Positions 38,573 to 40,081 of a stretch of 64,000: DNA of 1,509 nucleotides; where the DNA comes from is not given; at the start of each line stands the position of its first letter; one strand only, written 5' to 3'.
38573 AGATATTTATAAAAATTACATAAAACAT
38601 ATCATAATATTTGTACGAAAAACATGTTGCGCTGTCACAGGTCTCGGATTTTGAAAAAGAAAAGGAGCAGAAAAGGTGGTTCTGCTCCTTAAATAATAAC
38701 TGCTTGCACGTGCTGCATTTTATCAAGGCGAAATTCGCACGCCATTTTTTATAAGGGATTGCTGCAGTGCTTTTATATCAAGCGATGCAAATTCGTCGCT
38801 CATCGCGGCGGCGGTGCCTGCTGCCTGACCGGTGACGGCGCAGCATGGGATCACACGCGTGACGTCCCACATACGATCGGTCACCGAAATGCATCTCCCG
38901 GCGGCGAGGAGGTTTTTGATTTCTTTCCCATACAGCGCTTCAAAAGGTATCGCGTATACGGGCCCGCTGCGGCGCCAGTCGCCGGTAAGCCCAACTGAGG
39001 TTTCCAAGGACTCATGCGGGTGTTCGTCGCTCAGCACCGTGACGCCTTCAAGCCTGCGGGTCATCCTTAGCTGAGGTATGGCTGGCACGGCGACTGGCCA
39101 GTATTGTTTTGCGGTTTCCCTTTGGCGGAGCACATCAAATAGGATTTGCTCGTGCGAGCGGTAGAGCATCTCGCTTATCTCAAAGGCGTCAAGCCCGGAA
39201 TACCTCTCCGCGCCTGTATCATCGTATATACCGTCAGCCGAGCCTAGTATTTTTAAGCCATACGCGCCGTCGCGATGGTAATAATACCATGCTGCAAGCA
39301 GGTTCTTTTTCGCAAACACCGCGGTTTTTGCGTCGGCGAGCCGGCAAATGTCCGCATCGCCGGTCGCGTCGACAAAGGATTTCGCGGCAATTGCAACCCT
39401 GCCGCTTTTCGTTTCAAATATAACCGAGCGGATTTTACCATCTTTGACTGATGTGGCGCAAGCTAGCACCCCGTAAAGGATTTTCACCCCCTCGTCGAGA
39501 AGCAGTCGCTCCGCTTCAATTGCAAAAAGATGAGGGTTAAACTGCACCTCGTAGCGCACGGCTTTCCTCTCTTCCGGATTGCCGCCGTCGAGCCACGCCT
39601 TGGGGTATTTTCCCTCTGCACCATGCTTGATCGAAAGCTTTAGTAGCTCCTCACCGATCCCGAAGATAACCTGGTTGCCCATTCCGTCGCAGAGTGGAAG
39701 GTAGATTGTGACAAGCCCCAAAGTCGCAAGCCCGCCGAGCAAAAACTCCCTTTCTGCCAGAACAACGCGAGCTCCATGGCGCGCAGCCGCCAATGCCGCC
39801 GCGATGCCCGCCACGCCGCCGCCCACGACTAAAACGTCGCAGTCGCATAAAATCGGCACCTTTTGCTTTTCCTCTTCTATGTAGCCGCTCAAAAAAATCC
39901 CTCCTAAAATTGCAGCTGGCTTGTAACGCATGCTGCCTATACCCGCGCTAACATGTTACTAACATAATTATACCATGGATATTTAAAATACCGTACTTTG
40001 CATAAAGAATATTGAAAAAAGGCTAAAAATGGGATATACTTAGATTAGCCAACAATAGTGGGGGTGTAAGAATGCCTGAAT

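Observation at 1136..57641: Eight paralogous lipoprotein SBPs with no cognate permease or ATPase genes, each next to a cytoplasmic glycan-processing enzyme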

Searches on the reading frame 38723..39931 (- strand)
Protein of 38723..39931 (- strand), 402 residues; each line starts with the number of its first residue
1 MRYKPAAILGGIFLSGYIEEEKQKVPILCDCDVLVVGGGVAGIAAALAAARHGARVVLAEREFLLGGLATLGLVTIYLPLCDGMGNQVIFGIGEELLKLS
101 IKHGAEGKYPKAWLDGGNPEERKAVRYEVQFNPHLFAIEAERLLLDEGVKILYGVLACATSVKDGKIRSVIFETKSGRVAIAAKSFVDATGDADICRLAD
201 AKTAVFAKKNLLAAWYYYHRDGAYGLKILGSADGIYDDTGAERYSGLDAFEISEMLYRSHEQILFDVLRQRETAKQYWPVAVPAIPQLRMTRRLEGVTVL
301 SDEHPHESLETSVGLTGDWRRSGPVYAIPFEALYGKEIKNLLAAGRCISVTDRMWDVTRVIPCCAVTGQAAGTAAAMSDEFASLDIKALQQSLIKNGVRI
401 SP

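Call 10: search_protein_families(library=pfam, proteins=[window:38723-39931:-], max_evalue=0.01)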
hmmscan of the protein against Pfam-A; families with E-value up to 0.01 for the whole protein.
window:38723-39931:- (402 aa): 11 families
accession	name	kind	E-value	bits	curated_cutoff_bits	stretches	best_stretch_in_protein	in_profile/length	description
PF12831.13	FAD_oxidored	-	1.2e-56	193.2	27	2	32-205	1-159/416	FAD dependent oxidoreductase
PF00890.30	FAD_binding_2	-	8.5e-10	38.8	20.4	1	32-67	1-36/414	FAD binding domain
PF01266.30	DAO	-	4.5e-09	36.7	27.9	1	32-66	1-35/353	FAD dependent oxidoreductase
PF01134.28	GIDA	-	2.1e-06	27.5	22.1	1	32-59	1-28/391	Glucose inhibited division protein A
PF07992.20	Pyr_redox_2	-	2e-05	24.6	26.1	1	32-66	2-38/291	Pyridine nucleotide-disulphide oxidoreductase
PF01262.27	AlaDh_PNT_C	-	0.00024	21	23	1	26-60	24-58/214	Alanine dehydrogenase/PNT, C-terminal domain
PF01946.23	Thi4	-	0.00031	20.5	26.2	1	29-72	16-60/235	Thi4 family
PF13450.12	NAD_binding_8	-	0.0011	19.6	21.9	1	35-70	1-36/68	NAD(P)-binding Rossmann-like domain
PF01494.25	FAD_binding_3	-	0.0015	18.2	22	1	30-61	1-32/349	FAD binding domain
PF03486.20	HI0933_like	-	0.0024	17.8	50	1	32-62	2-32/244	HI0933-like protein Rossmann domain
PF04820.20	Trp_halogenase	-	0.0092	15.3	21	0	121-193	145-214/458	Tryptophan halogenase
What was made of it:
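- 38723..39931 (-): FAD-dependent oxidoreductase, upstream of paralogue 7. Call 10 (PF12831 at 1.2e-56).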
